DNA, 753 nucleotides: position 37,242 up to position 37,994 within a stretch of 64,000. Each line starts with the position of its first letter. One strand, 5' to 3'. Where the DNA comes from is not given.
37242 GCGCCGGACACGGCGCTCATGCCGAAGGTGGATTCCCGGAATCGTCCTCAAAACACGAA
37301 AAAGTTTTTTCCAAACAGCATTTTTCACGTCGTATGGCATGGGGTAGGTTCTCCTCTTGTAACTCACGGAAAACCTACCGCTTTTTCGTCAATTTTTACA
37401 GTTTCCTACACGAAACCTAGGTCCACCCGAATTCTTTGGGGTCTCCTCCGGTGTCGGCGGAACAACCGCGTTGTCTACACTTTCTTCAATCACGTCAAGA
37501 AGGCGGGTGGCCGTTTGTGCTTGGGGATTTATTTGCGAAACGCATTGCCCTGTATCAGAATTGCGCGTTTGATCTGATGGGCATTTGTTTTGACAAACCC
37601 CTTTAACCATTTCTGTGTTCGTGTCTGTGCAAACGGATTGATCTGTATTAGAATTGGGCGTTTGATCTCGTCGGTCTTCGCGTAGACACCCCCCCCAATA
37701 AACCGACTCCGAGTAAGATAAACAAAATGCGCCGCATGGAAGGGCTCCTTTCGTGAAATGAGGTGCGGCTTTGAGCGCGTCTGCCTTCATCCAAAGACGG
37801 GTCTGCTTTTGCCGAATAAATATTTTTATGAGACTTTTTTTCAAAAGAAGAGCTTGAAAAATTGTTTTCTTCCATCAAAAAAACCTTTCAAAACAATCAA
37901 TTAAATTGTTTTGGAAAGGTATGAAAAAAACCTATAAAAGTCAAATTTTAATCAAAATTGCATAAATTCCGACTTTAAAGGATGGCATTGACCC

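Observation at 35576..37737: Intact IS427-like element splits an outer-membrane lipoprotein/beta-barrel gene exactly in frame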

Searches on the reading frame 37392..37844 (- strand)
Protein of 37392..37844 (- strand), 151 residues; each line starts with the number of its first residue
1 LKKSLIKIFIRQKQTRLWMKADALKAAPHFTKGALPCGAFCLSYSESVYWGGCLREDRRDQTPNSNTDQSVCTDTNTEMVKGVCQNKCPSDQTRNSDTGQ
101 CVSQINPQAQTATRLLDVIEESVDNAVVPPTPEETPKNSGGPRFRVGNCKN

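Call 58: find_encoding_contigs(protein=P0147, flank=5000, max_places=10)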
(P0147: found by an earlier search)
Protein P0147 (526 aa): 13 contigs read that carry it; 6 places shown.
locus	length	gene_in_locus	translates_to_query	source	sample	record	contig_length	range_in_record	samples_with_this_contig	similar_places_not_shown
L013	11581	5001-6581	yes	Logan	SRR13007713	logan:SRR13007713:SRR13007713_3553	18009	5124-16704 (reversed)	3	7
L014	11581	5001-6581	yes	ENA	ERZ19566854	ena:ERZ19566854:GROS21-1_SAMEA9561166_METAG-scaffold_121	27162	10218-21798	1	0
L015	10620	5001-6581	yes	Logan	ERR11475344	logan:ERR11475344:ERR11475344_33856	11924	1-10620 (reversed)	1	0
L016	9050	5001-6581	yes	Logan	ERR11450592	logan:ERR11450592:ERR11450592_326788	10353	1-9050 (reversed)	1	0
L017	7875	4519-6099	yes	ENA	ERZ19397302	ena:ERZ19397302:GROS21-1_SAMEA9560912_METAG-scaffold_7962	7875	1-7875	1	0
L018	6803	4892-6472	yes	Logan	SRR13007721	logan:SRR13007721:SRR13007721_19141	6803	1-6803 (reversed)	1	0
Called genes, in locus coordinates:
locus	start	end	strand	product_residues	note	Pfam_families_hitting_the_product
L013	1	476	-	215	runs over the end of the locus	PF00923:TAL_FSA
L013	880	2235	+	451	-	PF03448:MgtE_N, PF00571:CBS, PF01769:MgtE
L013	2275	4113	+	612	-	PF13522:GATase_6, PF13537:GATase_7, PF01380:SIS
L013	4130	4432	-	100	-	-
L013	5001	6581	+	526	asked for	PF02321:OEP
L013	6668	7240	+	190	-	PF10691:DUF2497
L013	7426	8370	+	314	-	PF00056:Ldh_1_N, PF02866:Ldh_1_C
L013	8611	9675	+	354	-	PF01098:FTSW_RODA_SPOVE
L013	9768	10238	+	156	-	PF00436:SSB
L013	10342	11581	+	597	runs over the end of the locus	PF01321:Creatinase_N, PF16189:Creatinase_N_2, PF00557:Peptidase_M24, PF16188:Peptidase_M24_C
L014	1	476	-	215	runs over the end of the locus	PF00923:TAL_FSA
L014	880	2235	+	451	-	PF03448:MgtE_N, PF00571:CBS, PF01769:MgtE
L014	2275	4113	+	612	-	PF13522:GATase_6, PF13537:GATase_7, PF01380:SIS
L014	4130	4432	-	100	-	-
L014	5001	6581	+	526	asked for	PF02321:OEP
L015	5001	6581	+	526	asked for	PF02321:OEP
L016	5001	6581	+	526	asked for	PF02321:OEP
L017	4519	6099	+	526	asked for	PF02321:OEP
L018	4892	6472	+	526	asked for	PF02321:OEP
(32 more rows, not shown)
